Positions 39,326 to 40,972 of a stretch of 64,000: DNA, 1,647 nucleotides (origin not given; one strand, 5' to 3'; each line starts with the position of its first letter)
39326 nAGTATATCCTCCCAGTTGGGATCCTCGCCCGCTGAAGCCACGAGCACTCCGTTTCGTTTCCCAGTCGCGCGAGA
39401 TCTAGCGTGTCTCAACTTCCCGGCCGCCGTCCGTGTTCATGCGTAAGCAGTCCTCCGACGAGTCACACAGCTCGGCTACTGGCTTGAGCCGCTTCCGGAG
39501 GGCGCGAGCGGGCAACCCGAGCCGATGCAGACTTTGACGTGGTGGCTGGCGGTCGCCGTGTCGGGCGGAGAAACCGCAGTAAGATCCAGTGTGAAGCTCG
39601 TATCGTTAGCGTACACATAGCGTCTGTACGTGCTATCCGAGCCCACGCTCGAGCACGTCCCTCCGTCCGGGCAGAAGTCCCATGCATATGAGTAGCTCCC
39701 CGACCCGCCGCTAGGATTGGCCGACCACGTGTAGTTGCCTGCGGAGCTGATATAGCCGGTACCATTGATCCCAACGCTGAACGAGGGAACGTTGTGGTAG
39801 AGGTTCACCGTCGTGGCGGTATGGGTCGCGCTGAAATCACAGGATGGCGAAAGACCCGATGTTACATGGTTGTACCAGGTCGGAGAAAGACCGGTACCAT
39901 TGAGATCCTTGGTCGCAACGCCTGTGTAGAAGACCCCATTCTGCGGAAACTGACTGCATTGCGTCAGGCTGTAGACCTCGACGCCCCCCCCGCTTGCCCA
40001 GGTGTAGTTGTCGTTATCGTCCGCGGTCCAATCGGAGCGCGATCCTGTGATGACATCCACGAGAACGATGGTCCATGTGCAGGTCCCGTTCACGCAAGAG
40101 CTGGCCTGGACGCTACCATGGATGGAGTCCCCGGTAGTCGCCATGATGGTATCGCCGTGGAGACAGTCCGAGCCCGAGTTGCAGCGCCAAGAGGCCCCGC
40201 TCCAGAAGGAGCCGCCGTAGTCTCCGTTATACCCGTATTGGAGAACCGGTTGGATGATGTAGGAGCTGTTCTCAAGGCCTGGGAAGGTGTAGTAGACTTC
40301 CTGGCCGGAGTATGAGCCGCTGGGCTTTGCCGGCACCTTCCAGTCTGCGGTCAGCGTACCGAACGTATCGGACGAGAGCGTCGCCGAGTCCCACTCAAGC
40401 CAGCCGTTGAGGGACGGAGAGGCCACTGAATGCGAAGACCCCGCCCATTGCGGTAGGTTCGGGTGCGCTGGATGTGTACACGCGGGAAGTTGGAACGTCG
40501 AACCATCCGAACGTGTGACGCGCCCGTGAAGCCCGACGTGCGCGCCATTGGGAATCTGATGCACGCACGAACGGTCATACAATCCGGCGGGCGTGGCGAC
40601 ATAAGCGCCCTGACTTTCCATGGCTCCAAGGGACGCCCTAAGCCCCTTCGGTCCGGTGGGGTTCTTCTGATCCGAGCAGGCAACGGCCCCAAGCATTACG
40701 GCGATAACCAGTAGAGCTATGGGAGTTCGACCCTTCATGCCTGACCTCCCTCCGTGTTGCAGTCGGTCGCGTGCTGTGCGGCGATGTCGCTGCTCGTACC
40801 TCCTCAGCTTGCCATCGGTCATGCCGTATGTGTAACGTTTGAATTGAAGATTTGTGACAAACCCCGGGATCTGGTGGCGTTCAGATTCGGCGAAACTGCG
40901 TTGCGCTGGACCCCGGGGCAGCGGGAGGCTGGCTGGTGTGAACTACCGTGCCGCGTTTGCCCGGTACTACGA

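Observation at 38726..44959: Lower-GC island carrying a self-contained envelope-signalling cassette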

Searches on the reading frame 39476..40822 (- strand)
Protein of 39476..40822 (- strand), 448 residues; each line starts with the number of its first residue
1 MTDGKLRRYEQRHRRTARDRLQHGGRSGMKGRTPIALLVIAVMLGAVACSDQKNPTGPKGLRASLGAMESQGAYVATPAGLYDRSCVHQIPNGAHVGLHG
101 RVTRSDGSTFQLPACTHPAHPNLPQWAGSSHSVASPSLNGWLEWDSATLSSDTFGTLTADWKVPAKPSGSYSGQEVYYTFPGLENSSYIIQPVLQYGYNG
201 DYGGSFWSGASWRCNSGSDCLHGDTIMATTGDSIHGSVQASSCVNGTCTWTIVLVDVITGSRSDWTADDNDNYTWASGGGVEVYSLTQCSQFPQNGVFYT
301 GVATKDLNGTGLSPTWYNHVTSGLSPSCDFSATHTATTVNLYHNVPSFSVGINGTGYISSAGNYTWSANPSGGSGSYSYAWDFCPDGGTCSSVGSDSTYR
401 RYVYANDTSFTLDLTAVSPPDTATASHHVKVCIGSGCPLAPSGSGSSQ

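Call 7: search_protein_families(library=pfam, max_evalue=0.01, proteins=[window:39476-40822:-])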
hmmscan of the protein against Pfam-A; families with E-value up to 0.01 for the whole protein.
window:39476-40822:- (448 aa): 0 families

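Call 23: find_homologous_proteins(query=window:39476-40822:-, max_evalue=0.001)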
Query window:39476-40822:- (448 aa): 50 proteins with E <= 0.001 among 8000 candidates.
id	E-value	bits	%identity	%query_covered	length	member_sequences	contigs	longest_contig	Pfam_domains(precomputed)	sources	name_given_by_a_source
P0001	1.9e-286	968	100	94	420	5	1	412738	-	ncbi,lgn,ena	-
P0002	1.9e-123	431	51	90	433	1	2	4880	-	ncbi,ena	-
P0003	3.8e-114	400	48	93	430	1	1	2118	-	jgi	-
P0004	4.8e-111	390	52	82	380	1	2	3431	-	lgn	-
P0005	1.1e-107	379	51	78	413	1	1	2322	-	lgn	-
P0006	1.3e-106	375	47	92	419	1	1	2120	-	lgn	-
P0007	2.3e-103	365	49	77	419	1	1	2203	-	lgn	-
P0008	8.8e-103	363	55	69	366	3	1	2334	-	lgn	-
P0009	9.1e-103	363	52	77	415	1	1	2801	-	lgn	-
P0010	2.3e-101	358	51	71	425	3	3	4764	-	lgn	-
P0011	1.4e-96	342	48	78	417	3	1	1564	-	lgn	-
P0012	6.2e-95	337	49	77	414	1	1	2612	-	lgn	-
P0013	3.7e-94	334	49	77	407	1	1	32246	-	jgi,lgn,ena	-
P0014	6.4e-94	334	45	87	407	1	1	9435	-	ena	-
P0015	1.4e-93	332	50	72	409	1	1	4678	-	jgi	jgi:hypothetical protein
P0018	1.5e-87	313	45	79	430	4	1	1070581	-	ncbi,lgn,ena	-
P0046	9.4e-60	221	40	64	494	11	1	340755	-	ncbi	ncbi:MAG: hypothetical protein ABR998_03575 [Gemmatimonadales bacterium]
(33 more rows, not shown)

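Call 24: find_encoding_contigs(protein=P0001, flank=10000, max_places=6)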
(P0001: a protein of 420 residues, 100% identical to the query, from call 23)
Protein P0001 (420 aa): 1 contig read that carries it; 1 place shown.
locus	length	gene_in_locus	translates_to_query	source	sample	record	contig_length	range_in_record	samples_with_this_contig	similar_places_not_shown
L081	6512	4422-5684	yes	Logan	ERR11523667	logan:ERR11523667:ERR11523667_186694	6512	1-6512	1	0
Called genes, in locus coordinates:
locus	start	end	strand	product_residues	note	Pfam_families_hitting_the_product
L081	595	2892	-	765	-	PF13620:CarboxypepD_reg, PF00593:TonB_dep_Rec_b-barrel (weak)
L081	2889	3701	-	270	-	-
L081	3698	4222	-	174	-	PF04542:Sigma70_r2, PF07638:Sigma70_ECF (weak), PF08281:Sigma70_r4_2, PF04545:Sigma70_r4 (weak)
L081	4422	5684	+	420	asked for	-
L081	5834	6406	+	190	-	-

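Call 31: find_encoding_contigs(protein=P0018, flank=8000, max_places=2)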
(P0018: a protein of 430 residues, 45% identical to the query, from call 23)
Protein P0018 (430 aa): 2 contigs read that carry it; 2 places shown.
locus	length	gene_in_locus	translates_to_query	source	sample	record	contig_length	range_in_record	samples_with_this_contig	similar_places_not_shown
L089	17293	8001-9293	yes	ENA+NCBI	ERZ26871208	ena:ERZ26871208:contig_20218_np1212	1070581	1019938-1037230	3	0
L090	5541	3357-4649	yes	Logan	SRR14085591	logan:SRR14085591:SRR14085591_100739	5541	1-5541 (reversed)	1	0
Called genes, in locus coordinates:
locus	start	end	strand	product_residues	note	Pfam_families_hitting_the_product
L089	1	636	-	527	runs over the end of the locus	PF00501:AMP-binding, PF13193:AMP-binding_C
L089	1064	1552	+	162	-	PF02776:TPP_enzyme_N (weak)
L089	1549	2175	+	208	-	PF02775:TPP_enzyme_C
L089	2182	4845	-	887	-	PF00933:Glyco_hydro_3, PF01915:Glyco_hydro_3_C, PF07691:PA14, PF14310:Fn3-like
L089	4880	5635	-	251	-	-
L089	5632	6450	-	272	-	PF04909:Amidohydro_2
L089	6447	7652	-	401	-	PF00202:Aminotran_3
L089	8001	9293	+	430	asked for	-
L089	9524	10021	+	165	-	-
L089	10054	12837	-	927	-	PF07940:Hepar_II_III_C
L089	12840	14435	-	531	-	PF00496:SBP_bac_5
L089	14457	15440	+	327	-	PF19300:BPD_transp_1_N, PF00528:BPD_transp_1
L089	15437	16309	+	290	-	PF00528:BPD_transp_1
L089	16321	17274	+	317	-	PF00288:GHMP_kinases_N, PF08544:GHMP_kinases_C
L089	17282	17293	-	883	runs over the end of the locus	PF01074:Glyco_hydro_38N, PF09261:Alpha-mann_mid, PF07748:Glyco_hydro_38C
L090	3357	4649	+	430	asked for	-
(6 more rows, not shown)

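Call 32: find_encoding_contigs(protein=P0046, flank=8000, max_places=2)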
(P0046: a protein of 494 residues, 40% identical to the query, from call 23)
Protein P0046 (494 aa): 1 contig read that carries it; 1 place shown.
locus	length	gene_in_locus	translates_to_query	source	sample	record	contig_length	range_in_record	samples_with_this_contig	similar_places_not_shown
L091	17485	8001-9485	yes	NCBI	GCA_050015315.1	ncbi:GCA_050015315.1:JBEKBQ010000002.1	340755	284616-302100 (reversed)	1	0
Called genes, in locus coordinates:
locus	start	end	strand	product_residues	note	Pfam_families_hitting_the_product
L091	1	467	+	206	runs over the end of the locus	PF01557:FAA_hydrolase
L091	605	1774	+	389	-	PF00155:Aminotran_1_2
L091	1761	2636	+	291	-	-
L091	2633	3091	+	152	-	-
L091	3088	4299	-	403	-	PF00749:tRNA-synt_1c, PF19269:Anticodon_2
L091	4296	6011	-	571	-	PF00749:tRNA-synt_1c, PF03950:tRNA-synt_1c_C, PF20974:tRNA-synt_1c_C2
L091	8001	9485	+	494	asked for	-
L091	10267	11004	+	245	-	PF00657:Lipase_GDSL, PF13472:Lipase_GDSL_2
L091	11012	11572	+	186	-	PF03473:MOSC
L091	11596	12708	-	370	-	PF07642:BBP2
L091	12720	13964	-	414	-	PF00909:Ammonium_transp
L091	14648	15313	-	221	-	PF00881:Nitroreductase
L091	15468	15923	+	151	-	-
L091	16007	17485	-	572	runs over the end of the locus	PF02518:HATPase_c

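Call 33: find_encoding_contigs(protein=P0013, flank=8000, max_places=2)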
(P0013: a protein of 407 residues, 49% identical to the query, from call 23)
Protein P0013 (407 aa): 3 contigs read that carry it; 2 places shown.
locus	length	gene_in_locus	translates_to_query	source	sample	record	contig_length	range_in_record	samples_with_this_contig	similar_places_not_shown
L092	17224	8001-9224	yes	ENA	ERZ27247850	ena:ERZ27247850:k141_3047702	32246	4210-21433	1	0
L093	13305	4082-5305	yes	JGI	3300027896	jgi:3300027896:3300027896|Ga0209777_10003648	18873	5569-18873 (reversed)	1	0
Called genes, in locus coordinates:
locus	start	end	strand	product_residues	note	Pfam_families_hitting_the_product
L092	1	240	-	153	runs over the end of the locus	PF00111:Fer2, PF01799:Fer2_2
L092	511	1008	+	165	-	PF02915:Rubrerythrin, PF21349:RUBY_RBDX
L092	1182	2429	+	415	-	PF01566:Nramp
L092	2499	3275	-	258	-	-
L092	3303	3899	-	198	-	-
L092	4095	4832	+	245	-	-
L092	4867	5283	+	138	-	-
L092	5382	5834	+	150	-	-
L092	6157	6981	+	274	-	PF12710:HAD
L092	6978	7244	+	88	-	-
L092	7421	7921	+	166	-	-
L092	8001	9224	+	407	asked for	-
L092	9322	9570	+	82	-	-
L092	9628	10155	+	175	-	PF01965:DJ-1_PfpI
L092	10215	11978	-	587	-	PF00474:SSF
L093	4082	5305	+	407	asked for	-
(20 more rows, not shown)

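Call 40: find_homologous_proteins(query=L081:595-2892:-, max_evalue=0.001)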
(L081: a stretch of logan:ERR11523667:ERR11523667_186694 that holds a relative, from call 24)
Query L081:595-2892:- (765 aa): 30 proteins with E <= 0.001 among 8000 candidates.
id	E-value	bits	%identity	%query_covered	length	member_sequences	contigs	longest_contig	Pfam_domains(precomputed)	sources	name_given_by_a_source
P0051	0.0e+0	1515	100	93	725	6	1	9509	PF13620.13,PF00593.31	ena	-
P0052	0.0e+0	1059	68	98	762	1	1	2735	PF13620.13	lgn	-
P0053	1.8e-138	481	43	92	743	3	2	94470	PF13620.13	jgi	-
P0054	1.9e-78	283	33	95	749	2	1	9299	PF07715.21,PF13620.13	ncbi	-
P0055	3.7e-77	279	34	93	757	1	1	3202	PF13620.13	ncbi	ncbi:MAG: TonB-dependent receptor [Gemmatimonadota bacterium]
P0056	1.6e-76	277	34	93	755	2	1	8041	PF13715.13,PF13620.13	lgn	-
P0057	2.5e-70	256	32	93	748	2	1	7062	PF13620.13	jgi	-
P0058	2.3e-68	250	32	93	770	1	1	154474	PF13620.13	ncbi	-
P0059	2.7e-67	246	32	93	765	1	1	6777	PF13715.13,PF13620.13,PF00593.31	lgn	-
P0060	1.5e-61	227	30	95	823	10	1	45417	PF13620.13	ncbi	-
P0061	3.4e-58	216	31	92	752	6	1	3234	PF13715.13,PF13620.13,PF00593.31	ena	-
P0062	8.7e-53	198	30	93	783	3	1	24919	PF13620.13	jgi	-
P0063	3.2e-51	193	31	95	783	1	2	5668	PF13715.13,PF13620.13,PF00593.31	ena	-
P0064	7.9e-49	185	31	94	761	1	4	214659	PF13620.13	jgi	jgi:hypothetical protein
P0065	2.0e-48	184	29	93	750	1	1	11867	PF07715.21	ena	-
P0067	1.5e-41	161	27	93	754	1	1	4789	PF07715.21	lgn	-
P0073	2.1e-32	131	28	93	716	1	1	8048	PF13715.13,PF07715.21,PF13620.13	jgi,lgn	jgi:hypothetical protein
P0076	9.3e-12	62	24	64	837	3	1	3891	PF13715.13,PF07715.21,PF13620.13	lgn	-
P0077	1.3e-8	52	27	77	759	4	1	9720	PF13715.13,PF07715.21,PF08308.18,PF13620.13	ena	-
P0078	4.5e-8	50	23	44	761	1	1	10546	PF13715.13,PF07715.21,PF13620.13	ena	-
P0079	1.3e-6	45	25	60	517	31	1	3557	PF13715.13,PF07715.21,PF13620.13,PF00593.31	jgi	jgi:hypothetical protein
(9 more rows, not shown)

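Call 41: find_encoding_contigs(protein=P0053, flank=7000, max_places=1)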
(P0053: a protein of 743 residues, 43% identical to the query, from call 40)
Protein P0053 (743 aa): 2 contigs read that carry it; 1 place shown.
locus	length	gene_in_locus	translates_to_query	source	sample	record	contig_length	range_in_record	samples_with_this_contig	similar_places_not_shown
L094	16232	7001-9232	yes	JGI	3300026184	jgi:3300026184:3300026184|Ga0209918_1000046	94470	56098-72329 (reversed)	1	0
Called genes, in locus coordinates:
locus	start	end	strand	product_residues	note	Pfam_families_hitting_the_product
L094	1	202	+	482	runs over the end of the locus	PF13454:NAD_binding_9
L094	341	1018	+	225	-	PF04307:YdjM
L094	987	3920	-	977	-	PF05359:DUF748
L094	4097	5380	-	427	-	PF00079:Serpin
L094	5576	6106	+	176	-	PF04542:Sigma70_r2, PF08281:Sigma70_r4_2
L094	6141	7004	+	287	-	PF13490:zf-HC2 (weak)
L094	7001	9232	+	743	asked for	PF13620:CarboxypepD_reg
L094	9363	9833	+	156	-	PF01047:MarR (faint), PF22381:Staph_reg_Sar_Rot (weak), PF12802:MarR_2 (weak), PF13463:HTH_27 (weak)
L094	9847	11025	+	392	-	PF15902:Sortilin-Vps10 (faint), PF02012:BNR (faint)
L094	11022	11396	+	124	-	-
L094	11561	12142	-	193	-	PF13505:OMP_b-brl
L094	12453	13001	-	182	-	PF07681:DoxX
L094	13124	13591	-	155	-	PF12802:MarR_2, PF01047:MarR, PF13463:HTH_27 (faint)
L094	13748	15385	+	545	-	PF07719:TPR_2 (faint), PF00196:GerE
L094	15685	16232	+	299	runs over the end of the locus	PF00561:Abhydrolase_1, PF12146:Hydrolase_4 (faint), PF12697:Abhydrolase_6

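Call 42: find_encoding_contigs(protein=P0058, flank=7000, max_places=1)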
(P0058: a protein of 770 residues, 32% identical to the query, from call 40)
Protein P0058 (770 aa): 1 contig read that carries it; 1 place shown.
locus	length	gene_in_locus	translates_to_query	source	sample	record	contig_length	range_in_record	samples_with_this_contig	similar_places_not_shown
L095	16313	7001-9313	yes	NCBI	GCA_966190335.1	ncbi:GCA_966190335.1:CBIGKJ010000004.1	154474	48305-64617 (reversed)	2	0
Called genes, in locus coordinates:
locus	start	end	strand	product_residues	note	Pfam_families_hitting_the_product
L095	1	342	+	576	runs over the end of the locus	PF07969:Amidohydro_3, PF01979:Amidohydro_1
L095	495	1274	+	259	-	PF00378:ECH_1, PF16113:ECH_2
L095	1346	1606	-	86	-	PF01016:Ribosomal_L27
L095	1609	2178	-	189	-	-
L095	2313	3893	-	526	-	PF10150:RNase_E_G, PF20833:RNase_E_G_Thio (weak)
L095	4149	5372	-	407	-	PF02771:Acyl-CoA_dh_N, PF02770:Acyl-CoA_dh_M, PF00441:Acyl-CoA_dh_1, PF08028:Acyl-CoA_dh_2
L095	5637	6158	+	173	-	PF04542:Sigma70_r2, PF08281:Sigma70_r4_2, PF04545:Sigma70_r4 (weak)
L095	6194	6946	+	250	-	PF13490:zf-HC2 (weak)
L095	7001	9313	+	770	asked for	PF13620:CarboxypepD_reg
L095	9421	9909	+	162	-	PF19671:DUF6174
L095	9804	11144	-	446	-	PF00270:DEAD, PF00271:Helicase_C, PF16124:RecQ_Zn_bind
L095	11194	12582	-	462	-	-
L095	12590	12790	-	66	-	-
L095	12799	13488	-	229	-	-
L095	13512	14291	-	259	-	PF00378:ECH_1, PF16113:ECH_2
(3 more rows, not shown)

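Call 43: find_encoding_contigs(protein=P0064, flank=7000, max_places=1)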
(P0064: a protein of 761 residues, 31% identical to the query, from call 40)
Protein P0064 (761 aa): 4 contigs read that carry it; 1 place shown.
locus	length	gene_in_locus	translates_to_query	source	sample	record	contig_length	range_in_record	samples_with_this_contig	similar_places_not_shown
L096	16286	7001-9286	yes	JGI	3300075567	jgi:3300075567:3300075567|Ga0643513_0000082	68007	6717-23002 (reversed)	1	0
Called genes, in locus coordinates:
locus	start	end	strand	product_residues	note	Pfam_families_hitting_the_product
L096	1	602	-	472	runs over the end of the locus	PF00209:SNF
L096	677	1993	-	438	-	PF00587:tRNA-synt_2b, PF03129:HGTP_anticodon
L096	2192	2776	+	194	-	PF01521:Fe-S_biosyn, PF01106:NifU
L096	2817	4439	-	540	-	-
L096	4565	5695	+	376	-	-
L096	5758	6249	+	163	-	PF04542:Sigma70_r2, PF22029:PhyR_sigma2 (faint), PF08281:Sigma70_r4_2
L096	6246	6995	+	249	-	-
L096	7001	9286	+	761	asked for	PF13620:CarboxypepD_reg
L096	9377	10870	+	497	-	-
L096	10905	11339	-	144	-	PF01047:MarR, PF12802:MarR_2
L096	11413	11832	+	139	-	PF00903:Glyoxalase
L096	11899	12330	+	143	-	-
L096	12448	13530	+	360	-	PF04055:Radical_SAM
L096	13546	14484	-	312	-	PF12725:DUF3810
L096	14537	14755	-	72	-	-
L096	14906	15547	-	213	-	PF21033:RMD1-3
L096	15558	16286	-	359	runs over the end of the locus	PF13091:PLDc_2, PF00614:PLDc (weak), PF13091:PLDc_2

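Call 45: search_protein_families(library=ncbifam, max_evalue=0.01, proteins=[L081:5834-6406:+, L081:4422-5684:+, L081:3698-4222:-, L081:2889-3701:-, L081:595-2892:-])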
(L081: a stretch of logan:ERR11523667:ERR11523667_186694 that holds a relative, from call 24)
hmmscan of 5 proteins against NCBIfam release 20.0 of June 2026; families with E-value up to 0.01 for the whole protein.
L081:5834-6406:+ (190 aa): 0 families

L081:4422-5684:+ (420 aa): 0 families

L081:3698-4222:- (174 aa): 93 families (the best 25 are shown)
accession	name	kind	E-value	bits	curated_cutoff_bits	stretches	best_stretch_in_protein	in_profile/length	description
TIGR02937.1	sigma70-ECF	superfamily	6.8e-26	90.9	42.9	1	5-151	5-162/165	sigma-70 family RNA polymerase sigma factor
NF058625.1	sigma_PG0214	equivalog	3e-24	85.6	130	1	3-159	6-166/170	GFO_1088 family ECF-type sigma factor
TIGR02985.1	Sig70_bacteroi1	subfamily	1.9e-23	83.5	126.4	1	2-150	2-158/162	RNA polymerase sigma-70 factor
TIGR02950.1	SigM_subfam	subfamily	4.4e-22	78.6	147.95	1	8-154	7-158/159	RNA polymerase sigma factor, SigM family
TIGR02983.1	SigE-fam_strep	subfamily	2.1e-21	76.5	141.55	1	3-154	8-158/162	SigE family RNA polymerase sigma factor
NF007221.0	PRK09639.1-6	subfamily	1.4e-20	74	322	1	2-157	15-173/176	RNA polymerase sigma factor SigX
NF004113.0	PRK05602.1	equivalog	2.6e-20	73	208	1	7-156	51-203/211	RNA polymerase sigma factor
NF007219.0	PRK09639.1-4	subfamily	8e-20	71.6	276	1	3-155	16-171/176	RNA polymerase sigma factor SigX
TIGR02952.1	Sig70_famx2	equivalog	6.1e-19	68.5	206.45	1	6-152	16-168/170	ECF subfamily RNA polymerase sigma factor, BldN family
NF009179.0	PRK12527.1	equivalog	3.3e-18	66.2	162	1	9-149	3-148/159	RNA polymerase sigma factor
NF009166.1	PRK12513.1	equivalog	3.3e-18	66.1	206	1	5-153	26-185/193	RNA polymerase sigma factor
NF007227.0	PRK09645.1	subfamily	7.1e-18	65.1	202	1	4-156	16-172/177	sigma-70 family RNA polymerase sigma factor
NF009176.0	PRK12524.1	equivalog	1.3e-17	64.2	264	1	14-152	39-182/196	RNA polymerase sigma factor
NF007218.0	PRK09639.1-2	equivalog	2e-17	63.5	265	1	3-158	26-183/185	RNA polymerase sigma factor SigX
NF040705.1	sigma_mbnA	exception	2.6e-17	63.4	350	1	9-165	8-169/272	methanobactin precursor domain-containing sigma factor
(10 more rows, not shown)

L081:2889-3701:- (270 aa): 3 families
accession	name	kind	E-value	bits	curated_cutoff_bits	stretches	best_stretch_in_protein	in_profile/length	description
NF052375.1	antisigma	equivalog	2.4e-06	27.7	100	1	22-126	8-104/217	anti-sigma factor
TIGR03988.1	antisig_RsrA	equivalog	0.0011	19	62.5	1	16-46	9-39/77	mycothiol system anti-sigma-R factor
TIGR02451.1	anti_sig_ChrR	subfamily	0.0087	15.9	124.5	0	10-60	2-52/216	ChrR family anti-sigma-E factor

L081:595-2892:- (765 aa): 2 families
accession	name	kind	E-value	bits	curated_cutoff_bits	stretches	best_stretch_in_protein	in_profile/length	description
NF052345.1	S_layer_anammox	exception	2.1e-09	35.3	1400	1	39-155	1295-1409/1596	Kustd1514 family S-layer glycoprotein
NF053590.1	TonB_dep_TOL0244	equivalog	0.0011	17.6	645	1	467-599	328-466/604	TOL_0244 family TonB-dependent receptor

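Call 54: search_solved_structures(query=A3, max_evalue=1)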
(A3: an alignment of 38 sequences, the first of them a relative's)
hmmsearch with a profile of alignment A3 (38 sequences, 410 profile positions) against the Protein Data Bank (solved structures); distinct sequences matched with E-value up to 1: 5.
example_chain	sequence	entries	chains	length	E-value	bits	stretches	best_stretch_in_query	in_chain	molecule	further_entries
8zvi_a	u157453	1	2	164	7.7e-06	28.2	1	318-404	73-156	Decoration protein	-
5lxk_A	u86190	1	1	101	1e-05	27.7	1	320-404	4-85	Decoration protein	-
9d7z_J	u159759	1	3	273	0.00012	24.2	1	261-405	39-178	Ig-like domain-containing protein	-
9e99_J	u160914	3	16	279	0.0021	20.1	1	249-401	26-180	32 kDa protein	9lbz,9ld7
6nz0_Z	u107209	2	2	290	0.0031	19.6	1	306-406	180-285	Dyslexia-associated protein KIAA0319-like protein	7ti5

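Call 60: predict_structure(alignment_id=A3)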
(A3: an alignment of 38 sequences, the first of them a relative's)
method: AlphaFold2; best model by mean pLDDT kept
length: 420 residues; sequences in the alignment: 38
mean_pLDDT: 86.6   pTM: 0.75
mean pLDDT of the five models: 86.6, 86.4, 86.2, 85.8, 85.5
residues with pLDDT >= 90: 299; 70-90: 55; 50-70: 12; < 50: 54
segments of 3 or more residues with pLDDT < 50: 1-6, 8-41, 99-104, 415-420
pLDDT, mean of each block of 10 residues (from residue 1): 44 45 44 44 78 93 98 97 93 67 55 94 96 97 95 94 97 96 89 97 97 97 98 98 96 95 94 97 94 89 91 86 95 97 86 97 97 97 97 92 86 49
secondary structure, 60 per line:
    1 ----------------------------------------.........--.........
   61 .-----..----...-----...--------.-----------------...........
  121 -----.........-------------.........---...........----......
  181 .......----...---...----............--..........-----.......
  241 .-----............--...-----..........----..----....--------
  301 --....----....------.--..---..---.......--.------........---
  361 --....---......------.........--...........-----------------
elements in order: H41-45 E46-49 E52-55 E59-61 E73-75 E81-83 E110-120 E126-134 E148-156 E160-170 E175-187 E192-194 E198-200 E205-216 E219-228 E234-241 E247-258 E269-278 E289-292 E303-306 E311-314 E334-340 E350-357 E363-366 E370-375 E382-390 E393-403
